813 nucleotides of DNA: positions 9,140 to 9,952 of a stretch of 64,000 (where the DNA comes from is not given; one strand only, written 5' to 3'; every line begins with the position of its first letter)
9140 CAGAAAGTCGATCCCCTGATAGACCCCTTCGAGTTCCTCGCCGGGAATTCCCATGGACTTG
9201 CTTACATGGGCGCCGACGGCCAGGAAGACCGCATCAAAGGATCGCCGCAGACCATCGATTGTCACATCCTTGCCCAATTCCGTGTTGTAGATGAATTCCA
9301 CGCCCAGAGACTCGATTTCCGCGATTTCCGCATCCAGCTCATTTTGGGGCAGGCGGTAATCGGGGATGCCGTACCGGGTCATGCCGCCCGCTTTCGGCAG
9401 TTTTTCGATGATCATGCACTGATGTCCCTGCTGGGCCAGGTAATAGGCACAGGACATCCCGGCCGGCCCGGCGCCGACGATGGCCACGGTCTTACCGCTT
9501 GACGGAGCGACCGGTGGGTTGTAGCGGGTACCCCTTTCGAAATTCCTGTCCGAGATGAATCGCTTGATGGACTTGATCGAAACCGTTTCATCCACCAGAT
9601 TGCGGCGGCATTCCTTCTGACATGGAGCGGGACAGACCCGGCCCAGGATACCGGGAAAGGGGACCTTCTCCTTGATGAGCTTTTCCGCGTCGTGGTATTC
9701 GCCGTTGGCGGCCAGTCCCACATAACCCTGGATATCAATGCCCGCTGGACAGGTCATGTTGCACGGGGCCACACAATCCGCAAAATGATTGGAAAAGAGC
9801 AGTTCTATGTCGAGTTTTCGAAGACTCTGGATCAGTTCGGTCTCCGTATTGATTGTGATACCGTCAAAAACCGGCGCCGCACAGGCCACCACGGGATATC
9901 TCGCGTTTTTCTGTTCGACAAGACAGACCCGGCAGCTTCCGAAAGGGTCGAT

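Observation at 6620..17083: Six co-linear redox genes (Etf, membrane oxidoreductase, NuoEF-like, chimeric flavoprotein) form a 10.5-kb same-strand block bounded by terminators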

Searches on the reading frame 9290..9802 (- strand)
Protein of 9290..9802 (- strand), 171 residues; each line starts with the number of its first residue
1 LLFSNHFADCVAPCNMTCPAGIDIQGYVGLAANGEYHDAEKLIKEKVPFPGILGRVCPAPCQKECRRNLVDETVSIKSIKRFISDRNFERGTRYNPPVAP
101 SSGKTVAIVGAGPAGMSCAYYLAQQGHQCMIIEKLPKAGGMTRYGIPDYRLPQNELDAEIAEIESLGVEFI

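Call 43: search_solved_structures(query=window:9290-9802:-, max_evalue=1e-30, show_alignments=3)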
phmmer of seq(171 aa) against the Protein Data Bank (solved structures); distinct sequences matched with E-value up to 1e-30: 3.
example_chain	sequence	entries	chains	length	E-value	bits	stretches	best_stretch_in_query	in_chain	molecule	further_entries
9bov_A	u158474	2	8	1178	3.7e-61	209.4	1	1-169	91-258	Molybdopterin oxidoreductase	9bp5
9n5u_A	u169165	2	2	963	1.8e-59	203.9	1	1-169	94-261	NfnA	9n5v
8oh5_C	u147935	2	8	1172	3.3e-58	199.8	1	1-171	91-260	Formate dehydrogenase-O, major subunit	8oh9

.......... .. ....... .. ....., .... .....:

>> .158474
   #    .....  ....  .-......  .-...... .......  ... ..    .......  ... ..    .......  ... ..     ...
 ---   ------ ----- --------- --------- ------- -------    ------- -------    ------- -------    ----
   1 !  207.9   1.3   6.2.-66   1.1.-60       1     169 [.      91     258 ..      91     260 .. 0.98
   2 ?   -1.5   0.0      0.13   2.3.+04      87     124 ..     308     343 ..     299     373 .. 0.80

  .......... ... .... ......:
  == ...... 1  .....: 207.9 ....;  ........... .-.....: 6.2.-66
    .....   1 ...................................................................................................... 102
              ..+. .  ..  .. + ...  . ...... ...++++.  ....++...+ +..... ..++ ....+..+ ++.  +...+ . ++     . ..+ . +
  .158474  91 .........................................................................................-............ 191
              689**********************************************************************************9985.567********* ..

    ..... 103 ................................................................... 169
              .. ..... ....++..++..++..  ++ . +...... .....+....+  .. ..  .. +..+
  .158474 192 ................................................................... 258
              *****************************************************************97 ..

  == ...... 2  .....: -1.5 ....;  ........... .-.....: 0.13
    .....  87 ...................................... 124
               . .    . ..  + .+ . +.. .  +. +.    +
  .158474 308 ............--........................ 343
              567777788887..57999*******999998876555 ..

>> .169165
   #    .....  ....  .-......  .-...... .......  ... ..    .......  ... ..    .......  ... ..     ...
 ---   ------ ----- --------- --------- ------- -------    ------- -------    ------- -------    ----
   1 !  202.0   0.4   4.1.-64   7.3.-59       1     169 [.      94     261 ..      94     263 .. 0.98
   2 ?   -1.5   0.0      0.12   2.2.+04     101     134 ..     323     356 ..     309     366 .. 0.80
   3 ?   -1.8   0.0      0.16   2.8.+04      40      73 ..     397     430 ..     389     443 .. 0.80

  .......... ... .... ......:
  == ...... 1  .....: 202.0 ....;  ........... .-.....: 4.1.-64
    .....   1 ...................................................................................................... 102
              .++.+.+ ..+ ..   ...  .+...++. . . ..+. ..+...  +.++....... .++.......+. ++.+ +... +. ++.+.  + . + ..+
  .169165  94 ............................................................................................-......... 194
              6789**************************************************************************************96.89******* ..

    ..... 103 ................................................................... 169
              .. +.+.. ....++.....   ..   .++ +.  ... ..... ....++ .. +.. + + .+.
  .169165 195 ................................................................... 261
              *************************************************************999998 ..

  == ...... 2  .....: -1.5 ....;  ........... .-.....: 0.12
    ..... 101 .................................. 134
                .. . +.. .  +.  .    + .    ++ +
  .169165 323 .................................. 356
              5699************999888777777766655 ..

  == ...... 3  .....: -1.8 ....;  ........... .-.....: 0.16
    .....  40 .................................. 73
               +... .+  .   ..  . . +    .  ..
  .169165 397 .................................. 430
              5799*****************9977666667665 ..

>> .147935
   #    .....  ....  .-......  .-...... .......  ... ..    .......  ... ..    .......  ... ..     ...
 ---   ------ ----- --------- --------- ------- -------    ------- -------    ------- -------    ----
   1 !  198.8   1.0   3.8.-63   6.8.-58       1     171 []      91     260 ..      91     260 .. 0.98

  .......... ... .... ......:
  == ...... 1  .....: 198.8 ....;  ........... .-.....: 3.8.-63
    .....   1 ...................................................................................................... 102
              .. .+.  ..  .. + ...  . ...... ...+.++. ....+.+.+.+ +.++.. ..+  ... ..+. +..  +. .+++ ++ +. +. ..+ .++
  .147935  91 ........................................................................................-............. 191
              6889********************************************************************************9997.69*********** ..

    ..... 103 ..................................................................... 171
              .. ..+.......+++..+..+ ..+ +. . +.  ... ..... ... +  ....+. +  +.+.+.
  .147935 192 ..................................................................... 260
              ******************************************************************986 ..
